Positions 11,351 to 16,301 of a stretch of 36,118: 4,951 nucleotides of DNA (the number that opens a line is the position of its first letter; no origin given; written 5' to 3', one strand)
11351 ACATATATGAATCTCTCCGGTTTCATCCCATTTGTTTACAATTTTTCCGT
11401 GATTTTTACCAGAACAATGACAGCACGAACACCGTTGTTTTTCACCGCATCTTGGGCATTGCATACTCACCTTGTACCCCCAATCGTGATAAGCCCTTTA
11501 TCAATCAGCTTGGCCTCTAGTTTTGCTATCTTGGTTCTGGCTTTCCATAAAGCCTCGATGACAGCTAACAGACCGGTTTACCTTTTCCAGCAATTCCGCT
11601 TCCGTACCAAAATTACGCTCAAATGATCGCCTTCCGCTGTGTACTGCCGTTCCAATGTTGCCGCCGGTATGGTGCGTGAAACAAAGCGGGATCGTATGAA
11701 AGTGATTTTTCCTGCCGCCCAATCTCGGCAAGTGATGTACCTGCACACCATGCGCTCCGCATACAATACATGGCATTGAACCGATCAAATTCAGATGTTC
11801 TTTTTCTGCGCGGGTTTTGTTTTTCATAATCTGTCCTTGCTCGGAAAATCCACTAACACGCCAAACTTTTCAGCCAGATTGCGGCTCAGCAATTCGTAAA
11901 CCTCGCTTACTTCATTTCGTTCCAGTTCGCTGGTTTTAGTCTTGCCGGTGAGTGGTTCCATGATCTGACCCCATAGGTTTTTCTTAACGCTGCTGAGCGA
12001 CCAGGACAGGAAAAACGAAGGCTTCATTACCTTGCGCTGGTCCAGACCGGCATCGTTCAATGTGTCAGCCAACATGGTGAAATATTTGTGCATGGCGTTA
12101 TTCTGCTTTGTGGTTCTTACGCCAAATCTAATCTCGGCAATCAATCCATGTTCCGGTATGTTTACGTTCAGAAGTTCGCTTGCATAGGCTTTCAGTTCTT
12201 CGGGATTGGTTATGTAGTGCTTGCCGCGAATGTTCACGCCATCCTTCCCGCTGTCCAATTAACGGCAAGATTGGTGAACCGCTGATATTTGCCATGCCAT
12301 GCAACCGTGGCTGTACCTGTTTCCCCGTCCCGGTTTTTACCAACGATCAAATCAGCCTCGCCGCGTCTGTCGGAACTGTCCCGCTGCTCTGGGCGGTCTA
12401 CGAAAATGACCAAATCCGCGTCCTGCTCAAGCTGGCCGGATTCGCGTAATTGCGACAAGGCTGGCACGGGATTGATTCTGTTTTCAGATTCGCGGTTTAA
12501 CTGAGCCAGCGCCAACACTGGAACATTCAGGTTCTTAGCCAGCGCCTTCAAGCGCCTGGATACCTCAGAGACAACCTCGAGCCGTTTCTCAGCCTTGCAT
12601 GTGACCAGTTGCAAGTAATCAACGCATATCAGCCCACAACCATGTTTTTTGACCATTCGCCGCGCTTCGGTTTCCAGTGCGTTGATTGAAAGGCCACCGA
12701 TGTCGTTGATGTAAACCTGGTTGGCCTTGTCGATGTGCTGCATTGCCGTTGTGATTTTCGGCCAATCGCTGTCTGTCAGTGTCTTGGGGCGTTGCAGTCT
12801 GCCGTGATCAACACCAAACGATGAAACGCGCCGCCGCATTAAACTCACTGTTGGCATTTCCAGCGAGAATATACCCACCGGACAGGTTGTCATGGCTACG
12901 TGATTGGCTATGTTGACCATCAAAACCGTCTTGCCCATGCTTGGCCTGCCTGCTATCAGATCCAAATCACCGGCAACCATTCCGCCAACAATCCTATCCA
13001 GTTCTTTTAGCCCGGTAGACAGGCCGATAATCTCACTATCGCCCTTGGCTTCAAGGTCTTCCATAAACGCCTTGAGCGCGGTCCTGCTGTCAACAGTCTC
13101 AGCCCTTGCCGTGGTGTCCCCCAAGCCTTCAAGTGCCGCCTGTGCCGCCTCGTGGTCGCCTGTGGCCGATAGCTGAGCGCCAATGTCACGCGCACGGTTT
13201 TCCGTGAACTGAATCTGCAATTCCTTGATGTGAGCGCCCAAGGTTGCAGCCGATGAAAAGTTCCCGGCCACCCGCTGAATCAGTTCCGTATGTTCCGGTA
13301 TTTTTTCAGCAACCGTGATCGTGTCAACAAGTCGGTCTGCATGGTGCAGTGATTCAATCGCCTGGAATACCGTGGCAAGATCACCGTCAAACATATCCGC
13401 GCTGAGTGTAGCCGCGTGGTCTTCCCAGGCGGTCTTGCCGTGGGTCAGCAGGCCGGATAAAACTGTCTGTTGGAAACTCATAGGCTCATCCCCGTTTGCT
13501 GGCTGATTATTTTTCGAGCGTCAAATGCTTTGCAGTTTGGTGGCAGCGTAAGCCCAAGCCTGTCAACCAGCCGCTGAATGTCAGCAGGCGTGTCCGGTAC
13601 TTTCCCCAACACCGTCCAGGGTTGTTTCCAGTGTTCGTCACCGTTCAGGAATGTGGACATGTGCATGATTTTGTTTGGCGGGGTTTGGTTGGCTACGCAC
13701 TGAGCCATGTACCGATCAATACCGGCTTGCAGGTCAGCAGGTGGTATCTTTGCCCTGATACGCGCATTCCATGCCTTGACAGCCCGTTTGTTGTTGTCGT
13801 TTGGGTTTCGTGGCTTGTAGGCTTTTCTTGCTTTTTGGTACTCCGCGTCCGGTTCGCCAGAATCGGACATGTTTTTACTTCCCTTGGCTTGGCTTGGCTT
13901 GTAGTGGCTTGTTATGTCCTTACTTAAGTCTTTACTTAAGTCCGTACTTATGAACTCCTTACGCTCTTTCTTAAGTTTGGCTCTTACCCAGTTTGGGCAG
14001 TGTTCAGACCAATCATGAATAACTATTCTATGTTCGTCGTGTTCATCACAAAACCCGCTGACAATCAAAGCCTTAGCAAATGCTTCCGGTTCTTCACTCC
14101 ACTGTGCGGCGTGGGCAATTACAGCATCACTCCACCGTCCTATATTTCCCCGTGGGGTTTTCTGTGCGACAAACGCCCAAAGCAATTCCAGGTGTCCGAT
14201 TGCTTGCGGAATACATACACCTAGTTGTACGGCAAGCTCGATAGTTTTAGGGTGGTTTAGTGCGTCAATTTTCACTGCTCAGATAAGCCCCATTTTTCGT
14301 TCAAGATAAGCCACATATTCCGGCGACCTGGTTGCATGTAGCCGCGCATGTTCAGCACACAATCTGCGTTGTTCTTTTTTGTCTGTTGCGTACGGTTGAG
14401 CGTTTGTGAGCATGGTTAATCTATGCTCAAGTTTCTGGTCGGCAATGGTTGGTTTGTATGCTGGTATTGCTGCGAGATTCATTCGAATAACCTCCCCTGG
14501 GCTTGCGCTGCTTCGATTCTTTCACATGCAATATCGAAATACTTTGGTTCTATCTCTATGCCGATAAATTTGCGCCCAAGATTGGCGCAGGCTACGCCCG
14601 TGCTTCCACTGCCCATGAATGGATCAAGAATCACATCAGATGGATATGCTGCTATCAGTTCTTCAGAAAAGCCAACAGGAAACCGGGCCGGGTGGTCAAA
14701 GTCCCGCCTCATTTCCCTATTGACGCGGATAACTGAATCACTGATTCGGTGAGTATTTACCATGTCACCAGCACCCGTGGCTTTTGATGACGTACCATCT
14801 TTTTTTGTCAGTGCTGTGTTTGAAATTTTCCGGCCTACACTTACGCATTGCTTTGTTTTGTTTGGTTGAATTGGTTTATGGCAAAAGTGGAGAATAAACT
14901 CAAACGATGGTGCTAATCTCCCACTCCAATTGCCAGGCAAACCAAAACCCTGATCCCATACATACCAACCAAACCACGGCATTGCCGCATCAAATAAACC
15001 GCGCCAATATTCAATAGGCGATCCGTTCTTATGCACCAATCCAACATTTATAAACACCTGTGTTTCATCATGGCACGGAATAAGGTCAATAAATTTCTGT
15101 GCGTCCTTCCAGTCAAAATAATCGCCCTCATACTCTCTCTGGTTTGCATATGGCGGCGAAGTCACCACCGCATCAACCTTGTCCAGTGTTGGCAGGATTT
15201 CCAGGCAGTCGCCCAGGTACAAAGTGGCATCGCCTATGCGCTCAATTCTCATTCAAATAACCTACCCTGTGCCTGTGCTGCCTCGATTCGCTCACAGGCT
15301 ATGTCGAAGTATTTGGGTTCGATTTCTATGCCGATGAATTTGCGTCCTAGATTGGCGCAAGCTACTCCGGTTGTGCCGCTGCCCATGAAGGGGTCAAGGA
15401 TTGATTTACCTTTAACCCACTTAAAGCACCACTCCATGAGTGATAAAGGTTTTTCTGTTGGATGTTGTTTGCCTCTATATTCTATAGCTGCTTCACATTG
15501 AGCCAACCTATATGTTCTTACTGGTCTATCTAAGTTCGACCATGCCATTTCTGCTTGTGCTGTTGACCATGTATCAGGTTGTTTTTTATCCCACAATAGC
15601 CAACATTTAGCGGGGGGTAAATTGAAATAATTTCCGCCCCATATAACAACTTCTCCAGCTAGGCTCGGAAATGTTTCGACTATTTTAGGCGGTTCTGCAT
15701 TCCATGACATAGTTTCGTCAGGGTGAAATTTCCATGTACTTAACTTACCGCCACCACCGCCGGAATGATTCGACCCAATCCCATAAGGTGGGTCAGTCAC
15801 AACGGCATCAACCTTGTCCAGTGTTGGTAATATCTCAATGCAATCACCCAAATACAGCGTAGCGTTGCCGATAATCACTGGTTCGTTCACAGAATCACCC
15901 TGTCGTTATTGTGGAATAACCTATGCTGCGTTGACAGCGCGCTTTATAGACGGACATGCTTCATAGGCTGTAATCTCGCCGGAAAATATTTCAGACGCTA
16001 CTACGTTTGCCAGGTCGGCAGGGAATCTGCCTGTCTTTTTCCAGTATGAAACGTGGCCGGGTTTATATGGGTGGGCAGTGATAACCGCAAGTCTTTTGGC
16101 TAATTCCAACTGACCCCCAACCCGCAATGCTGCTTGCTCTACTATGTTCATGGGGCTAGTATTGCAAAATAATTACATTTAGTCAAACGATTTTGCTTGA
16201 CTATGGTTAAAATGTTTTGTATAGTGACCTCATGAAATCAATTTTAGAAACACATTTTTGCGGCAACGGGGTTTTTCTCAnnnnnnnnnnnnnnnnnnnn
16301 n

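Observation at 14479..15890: Tandem beta-class methyltransferases: near-identical ends, different catalytic signatures, recoded DNA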

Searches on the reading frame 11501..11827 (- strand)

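Call 23: search_protein_families(library=pfam, proteins=[window:11501-11827:-], max_evalue=0.01)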
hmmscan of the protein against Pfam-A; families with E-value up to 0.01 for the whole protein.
window:11501-11827:- (108 aa): 2 families
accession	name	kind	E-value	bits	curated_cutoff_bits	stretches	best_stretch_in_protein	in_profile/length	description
PF16786.11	RecA_dep_nuc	-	1.3e-08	35.3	26.9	1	5-83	2-98/103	Recombination enhancement, RecA-dependent nuclease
PF06147.18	DUF968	-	2.2e-08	34.8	27.8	1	2-83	83-163/171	Protein of unknown function (DUF968)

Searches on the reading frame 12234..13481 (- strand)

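Call 23: search_protein_families(library=pfam, proteins=[window:12234-13481:-], max_evalue=0.01)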
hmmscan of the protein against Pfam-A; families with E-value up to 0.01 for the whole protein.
window:12234-13481:- (415 aa): 4 families
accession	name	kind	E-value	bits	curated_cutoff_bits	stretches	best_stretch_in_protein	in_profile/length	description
PF03796.21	DnaB_C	-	1.1e-80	271.2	27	1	153-404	1-255/255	DnaB-like helicase C terminal domain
PF13481.12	AAA_25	-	3.4e-10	40.3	27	1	150-331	11-193/195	AAA domain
PF00772.26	DnaB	-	2.5e-08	34.3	23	1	5-85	10-98/103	DnaB-like helicase N terminal domain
PF06745.19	ATPase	-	4.6e-08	33.2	26.6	1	155-334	2-170/231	KaiC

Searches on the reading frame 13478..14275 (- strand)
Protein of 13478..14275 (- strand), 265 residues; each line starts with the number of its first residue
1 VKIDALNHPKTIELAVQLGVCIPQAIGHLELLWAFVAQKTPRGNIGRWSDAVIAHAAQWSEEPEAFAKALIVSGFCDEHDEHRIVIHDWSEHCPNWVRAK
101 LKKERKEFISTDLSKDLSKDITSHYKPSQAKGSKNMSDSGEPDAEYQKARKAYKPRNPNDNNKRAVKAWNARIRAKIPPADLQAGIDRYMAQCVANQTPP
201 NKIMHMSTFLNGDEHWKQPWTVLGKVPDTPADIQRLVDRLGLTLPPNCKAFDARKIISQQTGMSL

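Call 23: search_protein_families(library=pfam, proteins=[window:13478-14275:-], max_evalue=0.01)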
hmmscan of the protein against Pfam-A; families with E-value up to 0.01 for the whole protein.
window:13478-14275:- (265 aa): 0 families

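Call 25: search_protein_families(library=phrogs, proteins=[window:13478-14275:-], max_evalue=0.001)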
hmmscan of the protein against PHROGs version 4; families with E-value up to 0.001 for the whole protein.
window:13478-14275:- (265 aa): 8 families
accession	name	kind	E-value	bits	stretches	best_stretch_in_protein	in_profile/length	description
phrog_9474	-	DNA, RNA and nucleotide metabolism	1.1e-20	75.4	1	2-171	7-185/288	replication initiation protein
phrog_26426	-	DNA, RNA and nucleotide metabolism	9.9e-13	49.1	1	128-222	128-221/272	replication protein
phrog_270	-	DNA, RNA and nucleotide metabolism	1.1e-10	42.5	1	127-222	154-253/383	replication initiation protein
phrog_1701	-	DNA, RNA and nucleotide metabolism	8.9e-07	30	1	119-223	194-299/323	DnaD-like helicase loader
phrog_18526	-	unknown function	8.2e-06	26.9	1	146-222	53-130/157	-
phrog_3729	-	DNA, RNA and nucleotide metabolism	1.5e-05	25.4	1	146-222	252-329/356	replication initiation protein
phrog_9327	-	DNA, RNA and nucleotide metabolism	5.4e-05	23.9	1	118-223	150-246/276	primosomal protein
phrog_2509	-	DNA, RNA and nucleotide metabolism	0.00011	22.9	1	1-82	8-85/277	replication initiation protein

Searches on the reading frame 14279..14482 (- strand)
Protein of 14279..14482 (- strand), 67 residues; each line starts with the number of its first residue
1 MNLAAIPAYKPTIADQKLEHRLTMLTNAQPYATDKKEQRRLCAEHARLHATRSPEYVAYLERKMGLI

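Call 23: search_protein_families(library=pfam, proteins=[window:14279-14482:-], max_evalue=0.01)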
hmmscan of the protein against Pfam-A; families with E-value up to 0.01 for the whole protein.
window:14279-14482:- (67 aa): 0 families

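Call 25: search_protein_families(library=phrogs, proteins=[window:14279-14482:-], max_evalue=0.001)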
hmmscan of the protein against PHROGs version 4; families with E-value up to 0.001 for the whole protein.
window:14279-14482:- (67 aa): 0 families

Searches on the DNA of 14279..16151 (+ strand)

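Call 5: search_dna_similar(query=window:14279-16151:+, collection=phages, mode=near, max_rows=30)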
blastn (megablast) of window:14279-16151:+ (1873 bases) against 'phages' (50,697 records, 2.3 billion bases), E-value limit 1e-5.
No match.
